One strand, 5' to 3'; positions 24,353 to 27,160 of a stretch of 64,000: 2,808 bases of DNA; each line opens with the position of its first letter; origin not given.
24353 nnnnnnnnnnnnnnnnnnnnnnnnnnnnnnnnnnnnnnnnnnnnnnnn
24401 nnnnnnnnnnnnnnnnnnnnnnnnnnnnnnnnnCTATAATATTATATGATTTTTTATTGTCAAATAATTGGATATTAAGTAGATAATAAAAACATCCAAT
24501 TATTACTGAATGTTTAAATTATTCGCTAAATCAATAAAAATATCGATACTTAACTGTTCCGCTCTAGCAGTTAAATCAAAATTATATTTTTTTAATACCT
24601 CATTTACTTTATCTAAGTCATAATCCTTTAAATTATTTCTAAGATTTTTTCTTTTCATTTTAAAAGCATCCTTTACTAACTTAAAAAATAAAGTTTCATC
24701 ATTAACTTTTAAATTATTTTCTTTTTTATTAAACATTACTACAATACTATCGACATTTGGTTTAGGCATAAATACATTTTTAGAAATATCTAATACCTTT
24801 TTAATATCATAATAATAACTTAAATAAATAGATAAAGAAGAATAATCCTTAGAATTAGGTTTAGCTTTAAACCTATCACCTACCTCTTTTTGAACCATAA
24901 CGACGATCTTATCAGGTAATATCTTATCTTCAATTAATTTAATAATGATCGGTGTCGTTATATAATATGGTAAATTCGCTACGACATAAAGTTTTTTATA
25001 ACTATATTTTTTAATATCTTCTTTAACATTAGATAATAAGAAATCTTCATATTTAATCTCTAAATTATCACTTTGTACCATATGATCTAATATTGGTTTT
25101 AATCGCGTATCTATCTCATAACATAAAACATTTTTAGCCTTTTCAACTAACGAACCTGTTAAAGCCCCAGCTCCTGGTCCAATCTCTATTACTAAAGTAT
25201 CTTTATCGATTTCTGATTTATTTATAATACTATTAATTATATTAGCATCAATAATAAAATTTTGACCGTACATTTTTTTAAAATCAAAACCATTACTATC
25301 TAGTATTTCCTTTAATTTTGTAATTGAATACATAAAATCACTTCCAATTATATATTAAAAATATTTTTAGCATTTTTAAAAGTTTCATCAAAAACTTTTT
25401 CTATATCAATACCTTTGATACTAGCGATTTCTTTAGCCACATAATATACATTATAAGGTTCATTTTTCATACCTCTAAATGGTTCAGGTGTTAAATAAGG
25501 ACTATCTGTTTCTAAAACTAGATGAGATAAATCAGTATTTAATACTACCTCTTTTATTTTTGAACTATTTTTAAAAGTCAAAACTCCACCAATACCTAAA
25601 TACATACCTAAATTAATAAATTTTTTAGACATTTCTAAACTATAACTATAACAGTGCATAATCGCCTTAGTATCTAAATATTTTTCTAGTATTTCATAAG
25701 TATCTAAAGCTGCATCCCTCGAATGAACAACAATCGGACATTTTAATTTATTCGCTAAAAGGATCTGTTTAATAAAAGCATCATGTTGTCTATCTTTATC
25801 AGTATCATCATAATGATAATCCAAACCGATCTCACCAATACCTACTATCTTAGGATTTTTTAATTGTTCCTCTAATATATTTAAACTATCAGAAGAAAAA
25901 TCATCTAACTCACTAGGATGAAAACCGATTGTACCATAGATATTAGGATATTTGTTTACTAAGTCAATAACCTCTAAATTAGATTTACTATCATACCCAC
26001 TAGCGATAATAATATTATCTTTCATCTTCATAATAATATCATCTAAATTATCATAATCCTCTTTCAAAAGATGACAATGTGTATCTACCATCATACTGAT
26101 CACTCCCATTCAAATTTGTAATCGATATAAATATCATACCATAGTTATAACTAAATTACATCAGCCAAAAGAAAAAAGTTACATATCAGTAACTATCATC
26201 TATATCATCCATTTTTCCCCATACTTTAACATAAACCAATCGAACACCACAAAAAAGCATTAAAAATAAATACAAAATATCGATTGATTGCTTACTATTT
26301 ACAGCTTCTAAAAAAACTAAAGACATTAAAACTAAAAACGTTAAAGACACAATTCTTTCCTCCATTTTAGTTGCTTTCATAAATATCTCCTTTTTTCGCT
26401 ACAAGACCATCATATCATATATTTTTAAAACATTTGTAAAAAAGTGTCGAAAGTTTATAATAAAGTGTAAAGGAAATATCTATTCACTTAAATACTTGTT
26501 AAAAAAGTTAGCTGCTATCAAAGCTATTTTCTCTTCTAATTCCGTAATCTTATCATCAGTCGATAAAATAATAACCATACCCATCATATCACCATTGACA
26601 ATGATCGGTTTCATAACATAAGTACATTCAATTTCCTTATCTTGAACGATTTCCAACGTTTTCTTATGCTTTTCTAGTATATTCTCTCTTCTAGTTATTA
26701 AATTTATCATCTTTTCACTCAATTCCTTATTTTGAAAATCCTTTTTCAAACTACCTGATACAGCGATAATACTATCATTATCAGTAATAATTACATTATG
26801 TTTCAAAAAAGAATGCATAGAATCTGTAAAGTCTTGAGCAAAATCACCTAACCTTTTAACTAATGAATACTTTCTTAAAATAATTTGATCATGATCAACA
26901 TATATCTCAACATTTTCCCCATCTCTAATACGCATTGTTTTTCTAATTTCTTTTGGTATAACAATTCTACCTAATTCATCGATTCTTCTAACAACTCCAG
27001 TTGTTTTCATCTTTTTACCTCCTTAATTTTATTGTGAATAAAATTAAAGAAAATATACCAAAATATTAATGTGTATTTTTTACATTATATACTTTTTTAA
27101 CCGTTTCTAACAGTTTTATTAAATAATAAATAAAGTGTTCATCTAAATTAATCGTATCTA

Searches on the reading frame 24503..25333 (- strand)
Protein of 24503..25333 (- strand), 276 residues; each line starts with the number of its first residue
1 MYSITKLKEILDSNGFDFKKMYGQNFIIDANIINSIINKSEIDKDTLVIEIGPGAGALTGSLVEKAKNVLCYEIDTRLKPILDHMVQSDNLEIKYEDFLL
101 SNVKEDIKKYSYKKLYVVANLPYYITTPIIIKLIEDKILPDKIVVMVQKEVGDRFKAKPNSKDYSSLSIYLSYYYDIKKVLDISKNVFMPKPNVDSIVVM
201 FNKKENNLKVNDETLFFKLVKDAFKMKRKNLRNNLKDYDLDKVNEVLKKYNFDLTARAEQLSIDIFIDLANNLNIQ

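Call 79: search_protein_families(library=pfam, max_evalue=0.00001, proteins=[window:24503-25333:-])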
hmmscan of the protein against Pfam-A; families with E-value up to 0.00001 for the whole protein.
window:24503-25333:- (276 aa): 1 family
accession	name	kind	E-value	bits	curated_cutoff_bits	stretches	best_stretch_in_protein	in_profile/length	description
PF00398.26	RrnaAD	-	2e-59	201.3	24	1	16-273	2-261/263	Ribosomal RNA adenine dimethylase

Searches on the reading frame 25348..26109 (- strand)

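Call 79: search_protein_families(library=pfam, max_evalue=0.00001, proteins=[window:25348-26109:-])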
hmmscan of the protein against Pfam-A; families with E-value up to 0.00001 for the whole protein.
window:25348-26109:- (253 aa): 1 family
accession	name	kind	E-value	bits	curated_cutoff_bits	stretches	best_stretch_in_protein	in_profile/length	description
PF01026.27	TatD_DNase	-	1.5e-75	254.3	27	1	8-252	1-253/253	TatD related DNase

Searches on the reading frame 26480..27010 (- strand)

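Call 79: search_protein_families(library=pfam, max_evalue=0.00001, proteins=[window:26480-27010:-])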
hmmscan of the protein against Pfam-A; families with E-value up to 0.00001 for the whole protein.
window:26480-27010:- (176 aa): 2 families
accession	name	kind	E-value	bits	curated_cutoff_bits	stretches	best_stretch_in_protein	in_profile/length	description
PF15714.11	SpoVT_C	-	4.5e-32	111.3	27.5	1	54-173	2-126/128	Stage V sporulation protein T C-terminal, transcription factor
PF04014.23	MazE_antitoxin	-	6e-12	45.8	24.7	1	7-49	1-44/48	Antidote-toxin recognition MazE, bacterial antitoxin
